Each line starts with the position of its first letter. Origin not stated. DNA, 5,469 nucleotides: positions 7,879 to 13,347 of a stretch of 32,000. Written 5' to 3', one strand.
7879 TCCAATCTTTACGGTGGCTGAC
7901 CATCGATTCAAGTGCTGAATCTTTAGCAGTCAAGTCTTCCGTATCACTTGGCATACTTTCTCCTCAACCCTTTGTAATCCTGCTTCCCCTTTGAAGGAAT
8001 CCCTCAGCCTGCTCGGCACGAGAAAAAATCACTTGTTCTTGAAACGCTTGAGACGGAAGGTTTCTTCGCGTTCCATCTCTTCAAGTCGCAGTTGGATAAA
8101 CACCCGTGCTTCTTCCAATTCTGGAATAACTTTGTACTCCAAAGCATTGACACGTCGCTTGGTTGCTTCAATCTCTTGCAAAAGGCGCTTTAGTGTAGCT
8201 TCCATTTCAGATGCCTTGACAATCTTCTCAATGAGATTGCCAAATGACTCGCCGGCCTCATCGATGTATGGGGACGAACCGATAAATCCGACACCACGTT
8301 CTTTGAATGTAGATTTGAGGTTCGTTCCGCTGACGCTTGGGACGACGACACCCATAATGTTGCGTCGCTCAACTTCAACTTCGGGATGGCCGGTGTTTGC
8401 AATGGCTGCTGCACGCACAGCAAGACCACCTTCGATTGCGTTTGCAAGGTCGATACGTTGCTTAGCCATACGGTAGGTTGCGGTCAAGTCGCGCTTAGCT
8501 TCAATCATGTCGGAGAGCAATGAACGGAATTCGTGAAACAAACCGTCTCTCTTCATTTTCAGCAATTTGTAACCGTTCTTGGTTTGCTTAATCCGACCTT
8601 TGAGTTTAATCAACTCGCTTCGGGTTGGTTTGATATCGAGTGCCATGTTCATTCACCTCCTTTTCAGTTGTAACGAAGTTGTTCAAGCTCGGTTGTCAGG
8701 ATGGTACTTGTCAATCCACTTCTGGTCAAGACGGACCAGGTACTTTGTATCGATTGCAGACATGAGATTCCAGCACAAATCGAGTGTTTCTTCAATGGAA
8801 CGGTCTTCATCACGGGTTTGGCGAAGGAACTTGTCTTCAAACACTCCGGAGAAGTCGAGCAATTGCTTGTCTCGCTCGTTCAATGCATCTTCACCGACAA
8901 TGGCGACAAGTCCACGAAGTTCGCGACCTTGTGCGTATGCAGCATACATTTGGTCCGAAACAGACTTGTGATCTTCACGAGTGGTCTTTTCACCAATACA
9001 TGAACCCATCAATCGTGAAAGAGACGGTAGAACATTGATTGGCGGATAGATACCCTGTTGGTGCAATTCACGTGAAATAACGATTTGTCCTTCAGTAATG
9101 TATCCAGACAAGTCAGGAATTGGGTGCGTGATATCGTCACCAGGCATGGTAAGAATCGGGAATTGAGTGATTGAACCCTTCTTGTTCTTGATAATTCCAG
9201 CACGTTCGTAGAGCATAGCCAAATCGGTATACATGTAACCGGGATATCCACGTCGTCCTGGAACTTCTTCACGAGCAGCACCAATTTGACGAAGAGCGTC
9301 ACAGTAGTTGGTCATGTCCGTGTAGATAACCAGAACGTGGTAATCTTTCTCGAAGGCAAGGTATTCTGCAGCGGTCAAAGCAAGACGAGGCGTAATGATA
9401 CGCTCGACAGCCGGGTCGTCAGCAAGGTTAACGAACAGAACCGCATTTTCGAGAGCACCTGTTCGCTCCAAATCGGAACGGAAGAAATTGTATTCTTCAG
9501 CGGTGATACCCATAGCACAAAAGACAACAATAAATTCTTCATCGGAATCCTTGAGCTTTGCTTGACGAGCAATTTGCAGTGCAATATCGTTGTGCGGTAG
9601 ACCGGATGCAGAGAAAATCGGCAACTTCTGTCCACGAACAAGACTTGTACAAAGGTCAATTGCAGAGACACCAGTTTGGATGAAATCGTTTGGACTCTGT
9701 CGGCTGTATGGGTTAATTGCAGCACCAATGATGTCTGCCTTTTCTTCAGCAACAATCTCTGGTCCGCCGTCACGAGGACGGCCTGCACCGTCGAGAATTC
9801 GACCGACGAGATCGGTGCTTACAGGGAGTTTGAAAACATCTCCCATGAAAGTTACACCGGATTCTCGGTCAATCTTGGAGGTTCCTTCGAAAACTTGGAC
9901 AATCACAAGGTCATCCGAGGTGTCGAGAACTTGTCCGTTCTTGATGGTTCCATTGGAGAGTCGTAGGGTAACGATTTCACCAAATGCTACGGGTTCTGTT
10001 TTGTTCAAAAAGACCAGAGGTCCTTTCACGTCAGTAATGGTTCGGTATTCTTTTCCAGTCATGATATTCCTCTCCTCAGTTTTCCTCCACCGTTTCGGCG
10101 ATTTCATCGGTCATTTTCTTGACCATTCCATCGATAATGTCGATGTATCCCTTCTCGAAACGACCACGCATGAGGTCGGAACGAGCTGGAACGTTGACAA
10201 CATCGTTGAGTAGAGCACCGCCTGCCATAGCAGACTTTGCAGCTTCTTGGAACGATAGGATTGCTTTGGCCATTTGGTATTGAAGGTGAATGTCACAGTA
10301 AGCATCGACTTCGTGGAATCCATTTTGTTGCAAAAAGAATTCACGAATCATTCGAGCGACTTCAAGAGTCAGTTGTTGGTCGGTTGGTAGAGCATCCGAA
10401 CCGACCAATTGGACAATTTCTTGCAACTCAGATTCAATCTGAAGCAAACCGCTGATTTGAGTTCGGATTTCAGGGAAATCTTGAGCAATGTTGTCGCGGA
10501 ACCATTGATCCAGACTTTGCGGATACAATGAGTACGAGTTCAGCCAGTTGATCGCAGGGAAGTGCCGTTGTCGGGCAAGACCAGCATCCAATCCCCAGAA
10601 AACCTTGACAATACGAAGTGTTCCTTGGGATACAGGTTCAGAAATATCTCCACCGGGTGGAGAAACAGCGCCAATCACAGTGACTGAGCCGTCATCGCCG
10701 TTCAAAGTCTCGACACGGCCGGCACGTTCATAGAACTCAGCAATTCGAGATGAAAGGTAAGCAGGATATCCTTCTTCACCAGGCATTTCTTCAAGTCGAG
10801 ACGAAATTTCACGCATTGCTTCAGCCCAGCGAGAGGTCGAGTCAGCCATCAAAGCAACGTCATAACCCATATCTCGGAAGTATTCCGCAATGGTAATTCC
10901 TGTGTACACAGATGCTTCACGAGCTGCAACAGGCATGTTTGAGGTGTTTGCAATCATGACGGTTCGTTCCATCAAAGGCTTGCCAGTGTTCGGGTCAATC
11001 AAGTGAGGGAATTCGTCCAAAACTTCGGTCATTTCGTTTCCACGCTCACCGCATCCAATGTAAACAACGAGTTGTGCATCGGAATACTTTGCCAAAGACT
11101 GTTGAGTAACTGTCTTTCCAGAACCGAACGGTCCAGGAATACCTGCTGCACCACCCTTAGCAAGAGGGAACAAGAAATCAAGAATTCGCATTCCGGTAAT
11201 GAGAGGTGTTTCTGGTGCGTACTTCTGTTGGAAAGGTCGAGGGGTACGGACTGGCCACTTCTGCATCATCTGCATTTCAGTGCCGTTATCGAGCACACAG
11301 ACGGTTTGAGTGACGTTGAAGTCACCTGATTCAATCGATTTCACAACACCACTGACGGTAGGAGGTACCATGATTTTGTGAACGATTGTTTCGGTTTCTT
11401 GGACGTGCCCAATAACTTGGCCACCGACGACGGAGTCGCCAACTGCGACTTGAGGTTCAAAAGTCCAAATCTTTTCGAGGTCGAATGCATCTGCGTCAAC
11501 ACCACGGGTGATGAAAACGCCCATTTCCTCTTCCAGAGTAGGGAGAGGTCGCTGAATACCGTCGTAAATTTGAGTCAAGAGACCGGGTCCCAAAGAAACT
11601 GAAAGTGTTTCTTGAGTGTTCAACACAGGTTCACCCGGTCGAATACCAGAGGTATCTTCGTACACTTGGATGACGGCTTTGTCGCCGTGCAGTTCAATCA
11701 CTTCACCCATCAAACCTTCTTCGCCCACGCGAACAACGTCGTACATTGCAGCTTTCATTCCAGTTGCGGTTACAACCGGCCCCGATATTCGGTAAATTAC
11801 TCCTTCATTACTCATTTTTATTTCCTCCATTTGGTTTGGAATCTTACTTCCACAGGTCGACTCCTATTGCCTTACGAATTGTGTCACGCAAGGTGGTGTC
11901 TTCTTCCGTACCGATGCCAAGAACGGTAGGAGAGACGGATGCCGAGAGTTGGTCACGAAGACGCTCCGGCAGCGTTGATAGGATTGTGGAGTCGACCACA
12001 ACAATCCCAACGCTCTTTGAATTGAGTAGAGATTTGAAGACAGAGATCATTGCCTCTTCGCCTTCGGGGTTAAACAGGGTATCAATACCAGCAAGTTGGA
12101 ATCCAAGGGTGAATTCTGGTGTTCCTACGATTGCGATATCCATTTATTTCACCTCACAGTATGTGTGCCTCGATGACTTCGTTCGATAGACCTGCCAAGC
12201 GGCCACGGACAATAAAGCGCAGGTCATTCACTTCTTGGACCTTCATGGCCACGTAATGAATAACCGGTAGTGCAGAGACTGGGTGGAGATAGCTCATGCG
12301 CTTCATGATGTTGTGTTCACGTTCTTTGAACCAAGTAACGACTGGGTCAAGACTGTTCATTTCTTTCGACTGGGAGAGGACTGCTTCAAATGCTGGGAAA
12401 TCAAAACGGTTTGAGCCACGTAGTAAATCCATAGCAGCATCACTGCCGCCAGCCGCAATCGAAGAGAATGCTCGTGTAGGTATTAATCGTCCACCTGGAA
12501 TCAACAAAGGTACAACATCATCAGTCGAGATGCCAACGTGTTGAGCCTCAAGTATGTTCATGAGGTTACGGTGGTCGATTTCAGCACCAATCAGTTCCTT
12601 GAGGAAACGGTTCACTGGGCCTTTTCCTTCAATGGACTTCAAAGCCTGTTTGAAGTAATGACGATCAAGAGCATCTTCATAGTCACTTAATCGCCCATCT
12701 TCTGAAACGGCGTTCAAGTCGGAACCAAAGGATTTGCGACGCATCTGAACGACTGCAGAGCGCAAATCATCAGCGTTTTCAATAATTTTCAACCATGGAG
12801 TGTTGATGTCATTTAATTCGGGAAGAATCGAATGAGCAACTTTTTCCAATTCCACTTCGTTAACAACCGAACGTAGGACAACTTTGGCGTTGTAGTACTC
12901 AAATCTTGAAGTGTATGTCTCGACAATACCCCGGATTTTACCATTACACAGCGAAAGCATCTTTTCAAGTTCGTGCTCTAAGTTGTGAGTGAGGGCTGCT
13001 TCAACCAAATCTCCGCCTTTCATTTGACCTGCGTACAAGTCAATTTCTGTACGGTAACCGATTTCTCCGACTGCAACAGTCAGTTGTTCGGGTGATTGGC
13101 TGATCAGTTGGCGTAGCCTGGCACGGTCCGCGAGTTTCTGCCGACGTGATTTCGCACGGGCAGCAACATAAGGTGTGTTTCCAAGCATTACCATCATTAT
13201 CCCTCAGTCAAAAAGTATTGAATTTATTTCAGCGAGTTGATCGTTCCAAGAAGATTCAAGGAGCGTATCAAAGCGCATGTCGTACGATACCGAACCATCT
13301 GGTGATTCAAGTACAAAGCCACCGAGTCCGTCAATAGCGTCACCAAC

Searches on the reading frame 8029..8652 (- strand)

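Call 11: search_protein_families(library=pfam, proteins=[window:8029-8652:-], max_evalue=0.001)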
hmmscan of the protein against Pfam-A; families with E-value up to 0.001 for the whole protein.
window:8029-8652:- (207 aa): 1 family
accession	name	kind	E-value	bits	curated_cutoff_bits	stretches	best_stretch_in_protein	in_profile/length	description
PF01813.22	ATP-synt_D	-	1e-54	185.8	25.7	1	13-206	1-196/196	ATP synthase subunit D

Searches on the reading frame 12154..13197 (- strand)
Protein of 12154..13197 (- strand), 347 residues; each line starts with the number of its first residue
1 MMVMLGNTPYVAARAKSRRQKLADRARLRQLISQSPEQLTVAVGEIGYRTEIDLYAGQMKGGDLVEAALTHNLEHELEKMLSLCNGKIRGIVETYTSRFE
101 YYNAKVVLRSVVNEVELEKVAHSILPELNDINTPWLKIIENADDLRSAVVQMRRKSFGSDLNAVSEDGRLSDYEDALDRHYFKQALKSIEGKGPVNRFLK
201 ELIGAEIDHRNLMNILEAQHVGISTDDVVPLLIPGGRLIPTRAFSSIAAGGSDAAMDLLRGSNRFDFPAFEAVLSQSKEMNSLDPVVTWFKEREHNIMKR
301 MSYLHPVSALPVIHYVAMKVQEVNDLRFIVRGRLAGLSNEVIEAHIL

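Call 11: search_protein_families(library=pfam, proteins=[window:12154-13197:-], max_evalue=0.001)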
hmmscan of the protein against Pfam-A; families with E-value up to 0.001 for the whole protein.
window:12154-13197:- (347 aa): 1 family
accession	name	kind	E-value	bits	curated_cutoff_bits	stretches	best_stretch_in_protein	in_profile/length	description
PF01992.21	vATP-synt_AC39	-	1.1e-48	166.7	29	1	12-344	2-338/339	ATP synthase (C/AC39) subunit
